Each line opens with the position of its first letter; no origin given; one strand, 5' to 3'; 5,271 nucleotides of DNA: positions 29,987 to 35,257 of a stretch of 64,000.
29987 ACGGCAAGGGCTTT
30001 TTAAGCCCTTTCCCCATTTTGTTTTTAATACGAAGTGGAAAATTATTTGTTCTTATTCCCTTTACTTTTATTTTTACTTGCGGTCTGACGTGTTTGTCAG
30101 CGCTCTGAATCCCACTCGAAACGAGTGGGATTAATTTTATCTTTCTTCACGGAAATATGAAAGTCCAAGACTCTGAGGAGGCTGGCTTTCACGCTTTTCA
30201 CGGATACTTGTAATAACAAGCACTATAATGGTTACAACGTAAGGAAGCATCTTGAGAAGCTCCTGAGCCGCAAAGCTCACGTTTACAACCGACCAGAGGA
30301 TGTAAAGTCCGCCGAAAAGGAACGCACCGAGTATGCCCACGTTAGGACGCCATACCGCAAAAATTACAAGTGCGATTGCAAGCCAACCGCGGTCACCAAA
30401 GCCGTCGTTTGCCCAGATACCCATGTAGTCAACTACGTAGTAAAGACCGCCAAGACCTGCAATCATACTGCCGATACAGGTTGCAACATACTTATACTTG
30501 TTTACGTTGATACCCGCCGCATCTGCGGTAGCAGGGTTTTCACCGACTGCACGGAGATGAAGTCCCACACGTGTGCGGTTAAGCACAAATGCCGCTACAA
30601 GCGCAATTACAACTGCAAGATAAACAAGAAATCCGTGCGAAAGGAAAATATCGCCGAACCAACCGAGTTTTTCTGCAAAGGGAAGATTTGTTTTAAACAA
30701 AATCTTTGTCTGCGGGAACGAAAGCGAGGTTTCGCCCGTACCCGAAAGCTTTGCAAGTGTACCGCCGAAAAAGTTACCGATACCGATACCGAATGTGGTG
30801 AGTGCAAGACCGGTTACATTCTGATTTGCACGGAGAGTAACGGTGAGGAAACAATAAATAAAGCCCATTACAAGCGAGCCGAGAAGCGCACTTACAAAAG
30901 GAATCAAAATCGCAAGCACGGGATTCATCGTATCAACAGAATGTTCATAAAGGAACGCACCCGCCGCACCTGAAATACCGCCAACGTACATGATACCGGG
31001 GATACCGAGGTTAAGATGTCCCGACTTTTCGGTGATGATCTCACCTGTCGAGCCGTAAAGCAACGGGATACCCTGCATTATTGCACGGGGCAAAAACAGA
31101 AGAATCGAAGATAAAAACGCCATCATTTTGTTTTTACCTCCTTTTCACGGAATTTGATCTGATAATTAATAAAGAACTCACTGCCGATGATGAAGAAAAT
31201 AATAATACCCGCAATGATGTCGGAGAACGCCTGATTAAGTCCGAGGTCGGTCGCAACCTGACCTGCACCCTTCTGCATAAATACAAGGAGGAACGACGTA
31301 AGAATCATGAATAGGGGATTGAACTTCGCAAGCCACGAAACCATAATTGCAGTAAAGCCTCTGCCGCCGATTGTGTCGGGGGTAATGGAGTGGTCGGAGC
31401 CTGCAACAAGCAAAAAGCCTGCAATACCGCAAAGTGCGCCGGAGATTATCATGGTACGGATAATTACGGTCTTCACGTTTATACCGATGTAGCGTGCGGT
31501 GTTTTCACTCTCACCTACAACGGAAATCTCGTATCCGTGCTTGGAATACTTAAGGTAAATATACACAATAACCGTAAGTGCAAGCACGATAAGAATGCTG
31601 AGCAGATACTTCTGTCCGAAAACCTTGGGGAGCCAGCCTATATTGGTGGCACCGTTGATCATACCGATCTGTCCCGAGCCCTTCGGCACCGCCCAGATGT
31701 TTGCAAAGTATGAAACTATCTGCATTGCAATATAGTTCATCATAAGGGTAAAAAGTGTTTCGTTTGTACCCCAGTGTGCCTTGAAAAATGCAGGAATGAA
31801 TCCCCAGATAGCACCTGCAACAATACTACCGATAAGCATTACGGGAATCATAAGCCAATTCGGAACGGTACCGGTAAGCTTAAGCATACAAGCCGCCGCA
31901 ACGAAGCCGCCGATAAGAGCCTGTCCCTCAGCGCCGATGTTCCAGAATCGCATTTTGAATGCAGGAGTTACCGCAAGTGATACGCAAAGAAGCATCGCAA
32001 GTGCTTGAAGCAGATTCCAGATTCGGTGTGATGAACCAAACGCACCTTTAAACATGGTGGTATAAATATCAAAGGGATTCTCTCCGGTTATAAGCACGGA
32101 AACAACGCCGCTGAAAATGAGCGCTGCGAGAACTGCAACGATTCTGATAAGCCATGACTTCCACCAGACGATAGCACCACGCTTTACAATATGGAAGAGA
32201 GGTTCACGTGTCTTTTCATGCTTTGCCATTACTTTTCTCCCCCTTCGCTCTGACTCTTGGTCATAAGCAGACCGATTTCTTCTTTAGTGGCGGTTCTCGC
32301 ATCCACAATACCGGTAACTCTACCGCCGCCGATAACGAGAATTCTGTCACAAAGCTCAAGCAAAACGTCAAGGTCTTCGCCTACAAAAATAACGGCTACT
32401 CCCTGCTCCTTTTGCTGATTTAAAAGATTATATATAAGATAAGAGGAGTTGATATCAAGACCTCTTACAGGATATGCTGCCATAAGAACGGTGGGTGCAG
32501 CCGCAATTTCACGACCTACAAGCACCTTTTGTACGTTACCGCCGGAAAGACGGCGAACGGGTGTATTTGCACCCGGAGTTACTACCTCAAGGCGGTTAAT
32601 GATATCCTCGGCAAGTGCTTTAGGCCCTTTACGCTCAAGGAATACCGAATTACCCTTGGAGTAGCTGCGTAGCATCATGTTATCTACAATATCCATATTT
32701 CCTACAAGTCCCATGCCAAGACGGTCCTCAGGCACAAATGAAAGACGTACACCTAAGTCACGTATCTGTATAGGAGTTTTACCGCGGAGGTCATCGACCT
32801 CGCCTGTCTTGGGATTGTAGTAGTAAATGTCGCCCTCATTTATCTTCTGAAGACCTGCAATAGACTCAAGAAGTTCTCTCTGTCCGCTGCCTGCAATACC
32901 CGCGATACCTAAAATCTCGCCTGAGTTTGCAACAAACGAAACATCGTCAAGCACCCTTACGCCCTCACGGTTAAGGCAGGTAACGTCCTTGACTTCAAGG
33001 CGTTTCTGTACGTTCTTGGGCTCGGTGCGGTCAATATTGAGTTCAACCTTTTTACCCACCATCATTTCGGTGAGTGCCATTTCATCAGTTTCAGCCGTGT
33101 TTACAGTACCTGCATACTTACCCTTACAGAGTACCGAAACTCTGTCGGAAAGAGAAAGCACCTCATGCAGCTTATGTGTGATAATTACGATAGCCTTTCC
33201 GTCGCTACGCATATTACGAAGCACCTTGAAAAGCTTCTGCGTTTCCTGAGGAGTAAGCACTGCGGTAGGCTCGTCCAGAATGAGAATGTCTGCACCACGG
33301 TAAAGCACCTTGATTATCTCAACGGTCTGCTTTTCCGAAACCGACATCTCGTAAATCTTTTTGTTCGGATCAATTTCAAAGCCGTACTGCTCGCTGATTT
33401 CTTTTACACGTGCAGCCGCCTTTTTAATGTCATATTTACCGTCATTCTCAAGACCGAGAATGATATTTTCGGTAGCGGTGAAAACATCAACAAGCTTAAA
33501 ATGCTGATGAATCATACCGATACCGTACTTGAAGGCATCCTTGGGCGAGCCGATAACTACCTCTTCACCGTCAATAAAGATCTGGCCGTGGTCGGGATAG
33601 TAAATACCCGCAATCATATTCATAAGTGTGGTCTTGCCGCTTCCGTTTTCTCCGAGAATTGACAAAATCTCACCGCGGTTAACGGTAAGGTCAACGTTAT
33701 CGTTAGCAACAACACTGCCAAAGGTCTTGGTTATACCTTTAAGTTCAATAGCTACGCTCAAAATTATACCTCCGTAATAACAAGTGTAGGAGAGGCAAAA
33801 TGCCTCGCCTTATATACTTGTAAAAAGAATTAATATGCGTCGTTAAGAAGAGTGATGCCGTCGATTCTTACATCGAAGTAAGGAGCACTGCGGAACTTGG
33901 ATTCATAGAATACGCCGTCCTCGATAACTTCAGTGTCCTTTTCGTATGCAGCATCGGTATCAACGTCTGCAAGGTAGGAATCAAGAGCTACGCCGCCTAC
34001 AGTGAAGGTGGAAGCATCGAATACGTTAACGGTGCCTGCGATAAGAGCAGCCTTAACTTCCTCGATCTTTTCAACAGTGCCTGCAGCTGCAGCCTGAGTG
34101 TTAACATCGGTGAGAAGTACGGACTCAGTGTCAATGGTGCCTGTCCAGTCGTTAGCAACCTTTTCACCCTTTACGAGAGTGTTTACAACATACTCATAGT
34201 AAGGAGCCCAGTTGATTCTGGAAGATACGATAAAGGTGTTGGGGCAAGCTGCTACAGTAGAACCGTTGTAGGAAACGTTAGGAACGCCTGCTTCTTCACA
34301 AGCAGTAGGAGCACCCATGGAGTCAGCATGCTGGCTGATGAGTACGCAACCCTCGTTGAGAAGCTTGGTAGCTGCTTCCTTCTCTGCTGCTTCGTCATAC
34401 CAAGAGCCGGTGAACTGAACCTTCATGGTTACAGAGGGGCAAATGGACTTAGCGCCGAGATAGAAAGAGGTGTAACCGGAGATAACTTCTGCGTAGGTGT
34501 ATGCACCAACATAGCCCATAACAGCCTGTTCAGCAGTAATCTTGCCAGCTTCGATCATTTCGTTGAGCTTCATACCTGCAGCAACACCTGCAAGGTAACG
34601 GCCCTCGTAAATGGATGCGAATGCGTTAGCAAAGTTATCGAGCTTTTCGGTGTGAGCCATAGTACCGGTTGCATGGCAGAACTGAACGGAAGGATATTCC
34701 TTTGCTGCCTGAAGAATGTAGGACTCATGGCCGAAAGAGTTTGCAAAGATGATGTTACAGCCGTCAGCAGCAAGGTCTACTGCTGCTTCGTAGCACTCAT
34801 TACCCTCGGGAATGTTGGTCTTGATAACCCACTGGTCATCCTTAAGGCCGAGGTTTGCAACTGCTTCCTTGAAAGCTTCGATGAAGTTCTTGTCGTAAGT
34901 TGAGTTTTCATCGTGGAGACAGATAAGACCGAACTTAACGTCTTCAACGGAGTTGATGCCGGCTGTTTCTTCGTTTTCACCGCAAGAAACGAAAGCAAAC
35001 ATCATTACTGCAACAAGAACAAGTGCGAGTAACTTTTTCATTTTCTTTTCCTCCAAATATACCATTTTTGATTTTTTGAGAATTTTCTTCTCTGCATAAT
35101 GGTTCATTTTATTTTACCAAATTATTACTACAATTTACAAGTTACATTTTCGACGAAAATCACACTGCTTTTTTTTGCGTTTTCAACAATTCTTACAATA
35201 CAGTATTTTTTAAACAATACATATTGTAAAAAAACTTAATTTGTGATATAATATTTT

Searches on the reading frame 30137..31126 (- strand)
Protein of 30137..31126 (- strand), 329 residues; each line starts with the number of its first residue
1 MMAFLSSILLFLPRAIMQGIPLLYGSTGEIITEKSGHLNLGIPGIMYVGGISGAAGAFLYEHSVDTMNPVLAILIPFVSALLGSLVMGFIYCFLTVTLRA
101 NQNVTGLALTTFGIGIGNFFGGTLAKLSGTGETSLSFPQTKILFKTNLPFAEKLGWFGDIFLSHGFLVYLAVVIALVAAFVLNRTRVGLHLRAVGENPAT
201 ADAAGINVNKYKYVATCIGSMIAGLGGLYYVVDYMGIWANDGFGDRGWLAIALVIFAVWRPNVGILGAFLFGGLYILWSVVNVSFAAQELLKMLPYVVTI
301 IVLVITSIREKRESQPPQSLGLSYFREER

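Call 9: find_encoding_contigs(protein=window:30137-31126:-, flank=3000, max_places=10)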
Protein window:30137-31126:- (329 aa): no gene with exactly this product is on record in the collection.

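Call 48: search_protein_families(library=pfam, proteins=[window:30137-31126:-], max_evalue=0.00001)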
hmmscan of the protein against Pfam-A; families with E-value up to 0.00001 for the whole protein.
window:30137-31126:- (329 aa): 1 family
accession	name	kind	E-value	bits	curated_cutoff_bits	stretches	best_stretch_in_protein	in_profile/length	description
PF02653.21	BPD_transp_2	-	1.7e-32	113.1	26.8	1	16-303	6-269/269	Branched-chain amino acid transport system / permease component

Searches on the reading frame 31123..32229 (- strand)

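Call 48: search_protein_families(library=pfam, proteins=[window:31123-32229:-], max_evalue=0.00001)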
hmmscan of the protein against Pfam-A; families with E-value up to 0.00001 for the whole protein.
window:31123-32229:- (368 aa): 1 family
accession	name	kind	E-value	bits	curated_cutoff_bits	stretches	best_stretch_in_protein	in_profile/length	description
PF02653.21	BPD_transp_2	-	1.1e-31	110.4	26.8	1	72-347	4-268/269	Branched-chain amino acid transport system / permease component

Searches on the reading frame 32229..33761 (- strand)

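Call 49: search_protein_families(library=pfam, proteins=[window:32229-33761:-], max_evalue=0.00001)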
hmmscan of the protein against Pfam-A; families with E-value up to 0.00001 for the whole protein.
window:32229-33761:- (510 aa): 1 family
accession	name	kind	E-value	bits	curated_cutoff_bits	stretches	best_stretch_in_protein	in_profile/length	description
PF00005.33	ABC_tran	-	4.1e-44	150.9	25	2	21-167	2-137/137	ABC transporter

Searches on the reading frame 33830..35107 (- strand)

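Call 49: search_protein_families(library=pfam, proteins=[window:33830-35107:-], max_evalue=0.00001)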
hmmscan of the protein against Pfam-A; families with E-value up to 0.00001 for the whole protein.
window:33830-35107:- (425 aa): 1 family
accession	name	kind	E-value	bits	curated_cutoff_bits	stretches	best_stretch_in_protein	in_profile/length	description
PF02608.20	Bmp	-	3e-29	102.4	24.1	1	62-354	4-290/301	ABC transporter substrate-binding protein PnrA-like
